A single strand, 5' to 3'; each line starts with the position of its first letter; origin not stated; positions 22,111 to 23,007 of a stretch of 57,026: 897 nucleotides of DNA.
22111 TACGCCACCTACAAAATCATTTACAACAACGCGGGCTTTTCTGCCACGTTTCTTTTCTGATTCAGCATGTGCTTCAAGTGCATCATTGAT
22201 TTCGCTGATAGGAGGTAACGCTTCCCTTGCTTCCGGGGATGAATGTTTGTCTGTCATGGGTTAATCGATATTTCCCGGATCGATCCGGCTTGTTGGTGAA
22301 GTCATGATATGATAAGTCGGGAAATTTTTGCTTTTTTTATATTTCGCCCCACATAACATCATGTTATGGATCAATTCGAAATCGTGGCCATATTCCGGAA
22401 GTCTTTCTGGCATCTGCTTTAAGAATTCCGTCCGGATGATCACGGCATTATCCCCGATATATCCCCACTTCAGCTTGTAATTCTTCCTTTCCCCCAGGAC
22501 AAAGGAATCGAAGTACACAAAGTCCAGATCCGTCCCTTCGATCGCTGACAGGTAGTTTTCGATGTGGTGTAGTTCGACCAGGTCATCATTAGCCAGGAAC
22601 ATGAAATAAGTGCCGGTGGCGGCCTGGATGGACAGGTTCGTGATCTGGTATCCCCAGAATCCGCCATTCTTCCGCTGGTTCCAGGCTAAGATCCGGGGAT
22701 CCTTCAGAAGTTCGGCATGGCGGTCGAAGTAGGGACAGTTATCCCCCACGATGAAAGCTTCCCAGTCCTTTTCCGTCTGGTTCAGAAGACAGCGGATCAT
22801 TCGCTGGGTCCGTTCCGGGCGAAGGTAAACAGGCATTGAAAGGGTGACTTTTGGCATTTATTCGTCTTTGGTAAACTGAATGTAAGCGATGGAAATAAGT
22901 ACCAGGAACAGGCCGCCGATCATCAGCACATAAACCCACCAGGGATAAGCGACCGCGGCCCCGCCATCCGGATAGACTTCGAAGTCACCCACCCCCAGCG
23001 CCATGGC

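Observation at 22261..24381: A GT2, a truncated LpxA-like acyltransferase and four small membrane proteins are chained by overlapping start and stop codons, a candidate cell-envelope modification cassette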

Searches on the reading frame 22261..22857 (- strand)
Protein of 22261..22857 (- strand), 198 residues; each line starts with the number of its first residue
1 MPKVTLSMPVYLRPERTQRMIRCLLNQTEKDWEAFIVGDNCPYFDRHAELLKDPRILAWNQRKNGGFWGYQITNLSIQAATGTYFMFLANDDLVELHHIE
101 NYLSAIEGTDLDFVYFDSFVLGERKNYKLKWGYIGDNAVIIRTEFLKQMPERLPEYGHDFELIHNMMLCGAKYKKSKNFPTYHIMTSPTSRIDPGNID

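Call 3: search_protein_families(library=pfam, proteins=[window:22261-22857:-], max_evalue=0.1)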
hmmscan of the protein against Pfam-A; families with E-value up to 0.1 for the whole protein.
window:22261-22857:- (198 aa): 1 family
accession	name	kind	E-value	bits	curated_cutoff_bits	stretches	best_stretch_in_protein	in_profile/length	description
PF00535.33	Glycos_transf_2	-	1.1e-08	35.7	23.3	1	8-119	4-116/168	Glycosyl transferase family 2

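Call 5: search_protein_families(library=ncbifam, proteins=[window:22261-22857:-], max_evalue=0.01)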
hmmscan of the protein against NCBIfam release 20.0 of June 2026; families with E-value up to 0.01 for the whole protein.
window:22261-22857:- (198 aa): 6 families
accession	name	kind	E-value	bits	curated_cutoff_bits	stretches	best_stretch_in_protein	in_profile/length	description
NF047683.1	TeichurnBiosyTuaG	equivalog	6.9e-07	29.1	400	1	2-116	6-121/252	teichuronic acid biosynthesis protein TuaG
NF007453.0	PRK10018.1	equivalog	8.3e-06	25.7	382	1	2-104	6-109/280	colanic acid biosynthesis glycosyltransferase WcaA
TIGR04017.1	WcaA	equivalog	3.4e-05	23.6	495.75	1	2-103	5-107/279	colanic acid biosynthesis glycosyltransferase WcaA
NF007482.0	PRK10073.1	equivalog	0.00024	20.2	423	1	2-114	6-118/334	glycosyltransferase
NF050050.1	ProtGlycPglI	equivalog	0.0019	17.7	500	1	1-102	1-104/306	GalNAc(5)-diNAcBac-PP-undecaprenol beta-1,3-glucosyltransferase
TIGR04440.1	glyco_TIGR04440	domain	0.0033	17.2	70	1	3-107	1-107/215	TIGR00180 family glycosyltransferase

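Call 6: search_protein_families(library=phrogs, proteins=[window:22261-22857:-], max_evalue=0.01)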
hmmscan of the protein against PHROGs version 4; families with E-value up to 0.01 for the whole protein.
window:22261-22857:- (198 aa): 3 families
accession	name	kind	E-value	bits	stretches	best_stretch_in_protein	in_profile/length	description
phrog_14775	-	moron, auxiliary metabolic gene and host takeover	0.00043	21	1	71-120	52-100/203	glycosyltransferase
phrog_22739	-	moron, auxiliary metabolic gene and host takeover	0.0015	18.6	1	1-102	1-105/327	GtrB-like O-antigen conversion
phrog_8858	-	moron, auxiliary metabolic gene and host takeover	0.0076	16.1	1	74-117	67-109/395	glycosyltransferase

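Call 47: search_solved_structures(query=window:22261-22857:-, max_evalue=1, show_alignments=2)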
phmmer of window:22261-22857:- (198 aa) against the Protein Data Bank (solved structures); distinct sequences matched with E-value up to 1: 17.
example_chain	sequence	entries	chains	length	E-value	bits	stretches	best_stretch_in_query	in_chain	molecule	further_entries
5hea_A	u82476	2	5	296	4.2e-05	26.4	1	4-120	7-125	Putative glycosyltransferase (GalT1)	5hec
3bcv_A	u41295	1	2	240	0.00029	23.6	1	1-96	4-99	Putative glycosyltransferase protein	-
9jma_A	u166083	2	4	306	0.00035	23.4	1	4-145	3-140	GalNAc(5)-diNAcBac-PP-undecaprenol beta-1,3-glucosyltransferase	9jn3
6h1j_A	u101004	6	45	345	0.00049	22.9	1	1-104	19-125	Probable ss-1,3-N-acetylglucosaminyltransferase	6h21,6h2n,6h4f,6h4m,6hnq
2z87_A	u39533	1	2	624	0.0028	20.4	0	2-104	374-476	Chondroitin synthase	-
2z86_A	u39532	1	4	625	0.0028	20.4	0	2-104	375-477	Chondroitin synthase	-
9g6k_LT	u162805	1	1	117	0.088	15.5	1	3-56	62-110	Putative 50S ribosomal protein L33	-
1h7l_A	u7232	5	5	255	0.09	15.5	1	2-91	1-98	SPORE COAT POLYSACCHARIDE BIOSYNTHESIS PROTEIN SPSA | PROTEIN (SPORE COAT POLYSACCHARIDE BIOSYNTHESIS PROTEIN SPSA)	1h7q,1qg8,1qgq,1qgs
9i05_Aw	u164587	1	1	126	0.099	15.4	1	3-56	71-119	Putative 50S ribosomal protein L33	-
6wmm_A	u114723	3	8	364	0.15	14.8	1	52-131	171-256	N-acetyllactosaminide beta-1,3-N-acetylglucosaminyltransferase 2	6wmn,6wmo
7jhk_A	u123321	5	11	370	0.15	14.8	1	52-131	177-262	N-acetyllactosaminide beta-1,3-N-acetylglucosaminyltransferase 2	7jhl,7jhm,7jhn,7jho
7jhi_A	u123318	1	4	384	0.16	14.7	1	52-131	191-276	N-acetyllactosaminide beta-1,3-N-acetylglucosaminyltransferase 2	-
8sz3_A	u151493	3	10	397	0.17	14.6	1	52-131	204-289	N-acetyllactosaminide beta-1,3-N-acetylglucosaminyltransferase 2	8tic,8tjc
5xvn_A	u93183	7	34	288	0.25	14.1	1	34-83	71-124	CRISPR-associated endonuclease Cas1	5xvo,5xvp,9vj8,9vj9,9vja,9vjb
6ici_A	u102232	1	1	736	0.31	13.8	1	28-84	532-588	[F-actin]-monooxygenase MICAL3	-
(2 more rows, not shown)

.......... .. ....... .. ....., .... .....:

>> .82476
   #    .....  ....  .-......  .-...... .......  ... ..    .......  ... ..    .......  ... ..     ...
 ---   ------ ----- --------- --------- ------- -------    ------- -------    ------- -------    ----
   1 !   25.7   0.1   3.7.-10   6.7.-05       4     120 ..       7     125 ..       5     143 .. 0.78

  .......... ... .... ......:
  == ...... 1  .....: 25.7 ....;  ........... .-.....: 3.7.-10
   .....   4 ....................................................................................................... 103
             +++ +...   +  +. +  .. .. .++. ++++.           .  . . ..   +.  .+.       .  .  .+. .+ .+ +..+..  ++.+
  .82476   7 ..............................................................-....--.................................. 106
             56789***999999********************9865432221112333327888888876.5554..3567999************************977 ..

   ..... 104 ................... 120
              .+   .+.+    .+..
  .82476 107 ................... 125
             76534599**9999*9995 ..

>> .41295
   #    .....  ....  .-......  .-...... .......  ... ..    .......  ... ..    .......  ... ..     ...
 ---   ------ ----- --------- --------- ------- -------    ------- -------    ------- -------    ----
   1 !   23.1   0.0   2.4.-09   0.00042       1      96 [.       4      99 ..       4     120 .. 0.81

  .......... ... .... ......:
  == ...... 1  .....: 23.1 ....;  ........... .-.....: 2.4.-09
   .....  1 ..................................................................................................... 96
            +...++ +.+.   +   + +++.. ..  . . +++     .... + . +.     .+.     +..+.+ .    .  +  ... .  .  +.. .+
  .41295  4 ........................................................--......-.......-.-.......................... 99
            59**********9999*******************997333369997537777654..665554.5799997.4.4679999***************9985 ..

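Call 75: find_homologous_proteins(query=window:22261-22857:-, max_evalue=0.001)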
Query window:22261-22857:- (198 aa): 74 proteins with E <= 0.001 among 96 candidates.
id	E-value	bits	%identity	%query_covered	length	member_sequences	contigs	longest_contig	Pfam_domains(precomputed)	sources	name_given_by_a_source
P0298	6.2e-131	452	100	96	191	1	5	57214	PF00535.33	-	-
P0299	1.9e-93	330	72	100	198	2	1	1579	PF00535.33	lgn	-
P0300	2.3e-93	329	73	99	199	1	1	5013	PF00535.33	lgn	-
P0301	3.4e-91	322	70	100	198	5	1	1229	PF00535.33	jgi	jgi:glycosyltransferase involved in cell wall biosynthesis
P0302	6.6e-90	318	69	100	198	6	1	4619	PF00535.33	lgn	-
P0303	1.9e-88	313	67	100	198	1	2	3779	PF00535.33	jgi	jgi:Glycosyl transferase family 2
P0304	2.3e-83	297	65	96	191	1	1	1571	PF00535.33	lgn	-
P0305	7.5e-76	272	60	100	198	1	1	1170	PF00535.33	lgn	-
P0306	9.6e-72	259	64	92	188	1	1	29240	PF00535.33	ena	-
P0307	8.5e-63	230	57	96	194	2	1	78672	PF00535.33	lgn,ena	-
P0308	6.9e-61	223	54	99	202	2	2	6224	PF00535.33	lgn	-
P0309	9.4e-61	223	55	99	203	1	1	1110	PF00535.33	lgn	-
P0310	2.4e-59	218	58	96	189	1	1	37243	PF00535.33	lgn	-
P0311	1.4e-54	203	50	96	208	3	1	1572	PF00535.33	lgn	-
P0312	3.6e-52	195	52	92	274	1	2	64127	PF00535.33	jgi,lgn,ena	-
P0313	3.7e-52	195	50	96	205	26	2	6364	PF00535.33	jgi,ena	jgi:glycosyltransferase involved in cell wall biosynthesis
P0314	1.1e-51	193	50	95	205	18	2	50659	PF00535.33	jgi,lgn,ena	jgi:glycosyltransferase involved in cell wall biosynthesis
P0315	6.6e-51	191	46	96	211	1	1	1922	PF00535.33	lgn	-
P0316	1.2e-50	190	49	94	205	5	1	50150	PF00535.33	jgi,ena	jgi:glycosyltransferase involved in cell wall biosynthesis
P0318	1.4e-49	186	49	95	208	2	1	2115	PF00535.33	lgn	-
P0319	5.4e-49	185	47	99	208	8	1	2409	PF00535.33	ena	-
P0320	5.8e-48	181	48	95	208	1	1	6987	PF00535.33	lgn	-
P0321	1.2e-47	180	48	95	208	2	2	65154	PF00535.33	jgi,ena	jgi:glycosyltransferase involved in cell wall biosynthesis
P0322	1.3e-47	180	44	97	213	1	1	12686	PF00535.33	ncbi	-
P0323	2.5e-47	179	48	94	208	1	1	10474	PF00535.33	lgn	-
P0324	3.6e-47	179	49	95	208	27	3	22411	PF00535.33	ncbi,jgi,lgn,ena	jgi:glycosyltransferase involved in cell wall biosynthesis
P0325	8.0e-47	177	48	95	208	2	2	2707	PF00535.33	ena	-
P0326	8.2e-47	177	48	94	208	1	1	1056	PF00535.33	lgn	-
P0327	1.0e-46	177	48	95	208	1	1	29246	PF00535.33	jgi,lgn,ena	jgi:glycosyltransferase involved in cell wall biosynthesis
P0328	1.2e-46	177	48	96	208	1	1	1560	PF00535.33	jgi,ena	-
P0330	3.4e-46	175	46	95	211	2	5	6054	PF00535.33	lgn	-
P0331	6.2e-46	175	47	96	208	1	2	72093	PF00535.33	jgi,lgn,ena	jgi:glycosyltransferase involved in cell wall biosynthesis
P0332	7.2e-46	174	47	95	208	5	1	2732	PF00535.33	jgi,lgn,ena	-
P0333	9.2e-46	174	45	98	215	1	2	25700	PF00535.33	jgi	jgi:glycosyltransferase involved in cell wall biosynthesis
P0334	9.7e-46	174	45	96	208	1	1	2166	PF00535.33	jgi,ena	jgi:glycosyltransferase involved in cell wall biosynthesis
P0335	1.6e-45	173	47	95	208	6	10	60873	PF00535.33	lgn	-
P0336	2.0e-45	173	46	95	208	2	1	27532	PF00535.33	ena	-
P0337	2.2e-45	173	47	94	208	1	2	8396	PF00535.33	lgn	-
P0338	3.5e-45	172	47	95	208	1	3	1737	PF00535.33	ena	-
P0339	4.3e-45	172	46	95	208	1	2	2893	PF00535.33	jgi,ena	jgi:glycosyltransferase involved in cell wall biosynthesis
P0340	4.6e-45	172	47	94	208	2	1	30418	PF00535.33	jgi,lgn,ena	jgi:GT2 family glycosyltransferase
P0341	5.9e-45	171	46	95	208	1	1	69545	PF00535.33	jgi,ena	jgi:glycosyltransferase involved in cell wall biosynthesis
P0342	7.9e-45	171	47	95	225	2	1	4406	PF00535.33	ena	-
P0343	8.5e-45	171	47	93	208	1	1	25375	PF00535.33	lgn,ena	-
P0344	2.5e-44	169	45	95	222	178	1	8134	PF00535.33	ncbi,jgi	jgi:hypothetical protein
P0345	2.9e-44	169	48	95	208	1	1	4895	PF00535.33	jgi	-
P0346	3.0e-44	169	47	93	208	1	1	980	PF00535.33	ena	-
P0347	5.6e-44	168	46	95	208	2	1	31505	PF00535.33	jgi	jgi:glycosyltransferase involved in cell wall biosynthesis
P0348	6.5e-44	168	47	95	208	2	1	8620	PF00535.33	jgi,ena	jgi:glycosyltransferase involved in cell wall biosynthesis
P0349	1.1e-43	167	46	95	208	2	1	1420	PF00535.33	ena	-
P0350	1.4e-43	167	46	95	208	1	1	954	PF00535.33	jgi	-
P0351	1.5e-43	167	46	94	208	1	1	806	PF00535.33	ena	-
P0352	1.6e-43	167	46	95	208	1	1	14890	PF00535.33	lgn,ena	-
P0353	2.8e-43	166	45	95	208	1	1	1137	PF00535.33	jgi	jgi:hypothetical protein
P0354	3.6e-43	165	45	95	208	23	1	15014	PF00535.33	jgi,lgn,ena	-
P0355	4.4e-43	165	45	96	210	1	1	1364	PF00535.33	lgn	-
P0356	4.9e-43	165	46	95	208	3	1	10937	PF00535.33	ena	-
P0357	7.9e-43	164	45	93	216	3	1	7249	PF00535.33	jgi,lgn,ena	-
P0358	8.0e-43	164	45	95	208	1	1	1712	PF00535.33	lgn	-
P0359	1.0e-42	164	45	95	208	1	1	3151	PF00535.33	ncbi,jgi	jgi:glycosyltransferase involved in cell wall biosynthesis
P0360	2.3e-42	163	46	95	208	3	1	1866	PF00535.33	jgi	jgi:GT2 family glycosyltransferase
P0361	3.1e-42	162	46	95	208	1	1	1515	PF00535.33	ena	-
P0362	1.2e-41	160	45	95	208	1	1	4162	PF00535.33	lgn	-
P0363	2.0e-41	160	47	93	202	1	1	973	PF00535.33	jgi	jgi:hypothetical protein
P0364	5.4e-41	158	45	93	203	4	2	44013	PF00535.33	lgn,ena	-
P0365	1.4e-40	157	46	91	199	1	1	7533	PF00535.33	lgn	-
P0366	3.7e-40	156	42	99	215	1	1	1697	PF00535.33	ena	-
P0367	7.1e-40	155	48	88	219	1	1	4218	PF00535.33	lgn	-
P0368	1.8e-39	153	44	94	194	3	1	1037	PF14135.12,PF00535.33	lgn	-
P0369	2.4e-38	150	41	92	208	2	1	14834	PF00535.33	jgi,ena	jgi:glycosyltransferase involved in cell wall biosynthesis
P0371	1.1e-28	118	51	57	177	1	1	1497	PF00535.33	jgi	jgi:glycosyltransferase involved in cell wall biosynthesis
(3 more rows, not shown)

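Call 76: find_encoding_contigs(protein=P0314, flank=5000, max_places=1)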
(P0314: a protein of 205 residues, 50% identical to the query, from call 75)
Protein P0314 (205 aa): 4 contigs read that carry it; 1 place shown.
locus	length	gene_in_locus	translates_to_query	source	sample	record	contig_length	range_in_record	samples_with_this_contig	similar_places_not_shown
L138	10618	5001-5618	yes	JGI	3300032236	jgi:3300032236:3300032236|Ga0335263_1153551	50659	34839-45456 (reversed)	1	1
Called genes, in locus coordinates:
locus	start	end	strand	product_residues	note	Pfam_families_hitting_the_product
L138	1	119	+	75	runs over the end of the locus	PF01381:HTH_3 (faint)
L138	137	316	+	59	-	-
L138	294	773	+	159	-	PF09524:Phg_2220_C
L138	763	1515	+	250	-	-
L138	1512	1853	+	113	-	-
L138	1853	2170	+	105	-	-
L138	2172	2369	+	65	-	-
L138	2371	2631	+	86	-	-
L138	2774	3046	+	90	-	-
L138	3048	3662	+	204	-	PF00535:Glycos_transf_2 (weak)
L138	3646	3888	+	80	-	-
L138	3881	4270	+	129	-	-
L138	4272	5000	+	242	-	PF00132:Hexapep (weak), PF25084:LbH_EIF2B (faint), PF25087:GMPPB_C (faint)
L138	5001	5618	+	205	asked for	PF00535:Glycos_transf_2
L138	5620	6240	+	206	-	-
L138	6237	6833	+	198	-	-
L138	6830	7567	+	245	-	-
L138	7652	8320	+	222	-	-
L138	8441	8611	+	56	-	-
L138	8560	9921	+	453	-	PF13692:Glyco_trans_1_4 (weak), PF00534:Glycos_transf_1 (weak)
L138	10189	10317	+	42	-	-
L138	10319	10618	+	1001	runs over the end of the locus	PF19141:DUF5824 (weak), PF18760:ART-PolyVal, PF18905:DUF5661 (weak), PF18760:ART-PolyVal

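Call 77: find_encoding_contigs(protein=P0307, flank=5000, max_places=1)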
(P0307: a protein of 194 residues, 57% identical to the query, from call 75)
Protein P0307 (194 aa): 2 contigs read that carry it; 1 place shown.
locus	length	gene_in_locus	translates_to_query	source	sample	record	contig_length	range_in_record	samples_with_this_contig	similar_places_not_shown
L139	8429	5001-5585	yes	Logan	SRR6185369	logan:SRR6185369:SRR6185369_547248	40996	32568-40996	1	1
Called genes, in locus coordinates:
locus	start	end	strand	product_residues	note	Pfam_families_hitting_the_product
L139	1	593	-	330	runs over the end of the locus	-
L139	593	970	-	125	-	-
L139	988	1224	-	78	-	-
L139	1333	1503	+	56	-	-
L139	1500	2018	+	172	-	PF05766:NinG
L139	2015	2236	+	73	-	-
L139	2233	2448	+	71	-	-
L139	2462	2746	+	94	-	-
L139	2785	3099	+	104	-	-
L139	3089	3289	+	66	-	-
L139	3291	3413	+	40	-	-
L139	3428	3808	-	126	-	-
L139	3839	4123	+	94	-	-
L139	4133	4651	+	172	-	PF00132:Hexapep, PF25087:GMPPB_C (faint), PF25247:LbH_GLGC (faint), PF14602:Hexapep_2 (faint), PF25084:LbH_EIF2B (weak), PF00132:Hexapep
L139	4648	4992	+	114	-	-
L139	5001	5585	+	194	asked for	PF00535:Glycos_transf_2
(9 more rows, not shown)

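Call 78: find_encoding_contigs(protein=P0335, flank=5000, max_places=1)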
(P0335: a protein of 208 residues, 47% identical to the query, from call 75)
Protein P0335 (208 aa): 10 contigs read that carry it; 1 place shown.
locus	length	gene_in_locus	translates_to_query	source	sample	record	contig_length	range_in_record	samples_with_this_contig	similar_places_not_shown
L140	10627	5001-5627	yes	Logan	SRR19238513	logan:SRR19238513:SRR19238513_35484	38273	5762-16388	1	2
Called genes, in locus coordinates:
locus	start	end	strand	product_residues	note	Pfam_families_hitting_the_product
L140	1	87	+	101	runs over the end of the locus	-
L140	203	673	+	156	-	-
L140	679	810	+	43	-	-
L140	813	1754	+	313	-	PF00145:DNA_methylase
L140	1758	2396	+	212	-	-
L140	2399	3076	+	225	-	PF25084:LbH_EIF2B (faint), PF00132:Hexapep (weak), PF25087:GMPPB_C (faint), PF00132:Hexapep (weak)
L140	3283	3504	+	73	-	-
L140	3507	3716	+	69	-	-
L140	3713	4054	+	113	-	-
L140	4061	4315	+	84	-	-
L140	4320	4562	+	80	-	-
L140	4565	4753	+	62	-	-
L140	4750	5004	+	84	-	-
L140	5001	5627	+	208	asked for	PF00535:Glycos_transf_2 (weak)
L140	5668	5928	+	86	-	-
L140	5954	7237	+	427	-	PF13692:Glyco_trans_1_4, PF00534:Glycos_transf_1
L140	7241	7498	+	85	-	-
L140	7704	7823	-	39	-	-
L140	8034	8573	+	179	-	PF07463:NUMOD4, PF13392:HNH_3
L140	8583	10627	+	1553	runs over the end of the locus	PF18760:ART-PolyVal, PF18905:DUF5661, PF18789:DarA_C, PF02384:N6_Mtase, PF07669:Eco57I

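Call 89: predict_structure(alignment_id=A3)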
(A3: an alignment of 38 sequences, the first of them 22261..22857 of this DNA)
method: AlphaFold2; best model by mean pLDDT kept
length: 198 residues; sequences in the alignment: 38
mean_pLDDT: 94.8   pTM: 0.91
mean pLDDT of the five models: 94.8, 94.5, 94.0, 92.8, 91.5
residues with pLDDT >= 90: 164; 70-90: 33; 50-70: 1; < 50: 0
segments of 3 or more residues with pLDDT < 50: none
pLDDT, mean of each block of 10 residues (from residue 1): 96 96 98 98 98 98 91 97 97 97 98 97 92 87 98 87 94 98 90 83
secondary structure, 60 per line:
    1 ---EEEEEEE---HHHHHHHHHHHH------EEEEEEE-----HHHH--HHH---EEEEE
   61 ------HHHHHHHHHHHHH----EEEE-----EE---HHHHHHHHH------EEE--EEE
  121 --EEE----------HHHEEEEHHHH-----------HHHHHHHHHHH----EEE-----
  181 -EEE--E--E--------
elements in order: E4-10 H14-25 E32-38 H44-47 E56-60 H67-79 E84-87 H98-106 E113-115 E118-120 E123-125 E139-142 H143-146 H158-168 E173-175 E182-184

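Call 91: fold_search(model_id=the predicted structure, library=pdb)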
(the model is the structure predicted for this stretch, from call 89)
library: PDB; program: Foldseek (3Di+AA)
matches with E <= 10: 1541; with E <= 0.001: 471
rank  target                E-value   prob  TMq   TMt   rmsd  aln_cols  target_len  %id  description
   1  6p61_C                2.3e-14  1.00  0.78  0.81   2.6       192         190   21  Structure of a Glycosyltransferase from Leptospira borgpetersenii serovar Hardjo-bovis (strain JB197) (released 2019-07-10)
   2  6p61_B                7.7e-14  1.00  0.77  0.80   2.6       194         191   21  Structure of a Glycosyltransferase from Leptospira borgpetersenii serovar Hardjo-bovis (strain JB197) (released 2019-07-10)
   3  9omm_A                4.8e-13  1.00  0.78  0.61   3.0       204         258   15  WrtF fucosyltransferase - tetrasaccharide product (released 2025-10-29)
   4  6p61_A                4.8e-13  1.00  0.71  0.72   3.8       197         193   22  Structure of a Glycosyltransferase from Leptospira borgpetersenii serovar Hardjo-bovis (strain JB197) (released 2019-07-10)
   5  8bz7_A                5.1e-13  1.00  0.80  0.28   6.1       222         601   20  Crystal structure of the L. monocytogenes RmlT in complex with TDP-rhamnose (released 2023-12-27)
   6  6h4f_F                5.8e-13  1.00  0.79  0.52   3.8       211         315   19  TarP-3RboP (released 2018-09-26)
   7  6hnq_B                6.2e-13  1.00  0.78  0.51   3.2       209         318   19  TarP-6RboP-(CH2)6NH2 (released 2018-10-24)
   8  6h4f_C                7.0e-13  1.00  0.78  0.51   3.5       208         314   19  TarP-3RboP (released 2018-09-26)
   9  8bz7_B                7.0e-13  1.00  0.81  0.28   5.7       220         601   19  Crystal structure of the L. monocytogenes RmlT in complex with TDP-rhamnose (released 2023-12-27)
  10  9omn_B                7.5e-13  1.00  0.80  0.59   2.8       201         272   15  WrtF fucosyltransferase - GDP-2-deoxy-2-fluoro-beta-L-fucose (released 2025-10-29)
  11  9omh_A                7.5e-13  1.00  0.77  0.58   3.2       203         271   15  WrtF fucosyltransferase - Apo (released 2025-10-29)
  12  1h7q                  8.0e-13  1.00  0.79  0.66   3.1       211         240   15  dTDP-MANGANESE COMPLEX OF SPSA FROM BACILLUS SUBTILIS (released 2001-12-13)
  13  8bz6_B                8.5e-13  1.00  0.81  0.28   3.7       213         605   19  Crystal structure of the L. monocytogenes RmlT in complex with UDP-glucose (released 2023-12-27)
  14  6h1j_A                9.1e-13  1.00  0.79  0.52   3.7       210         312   20  TarP native (released 2018-09-26)
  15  9gzk_C                9.6e-13  1.00  0.79  0.28   3.7       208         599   19  Crystal structure of the L. monocytogenes RmlT in complex with 4-RboP-(CH2)6NH2 (released 2024-12-18)
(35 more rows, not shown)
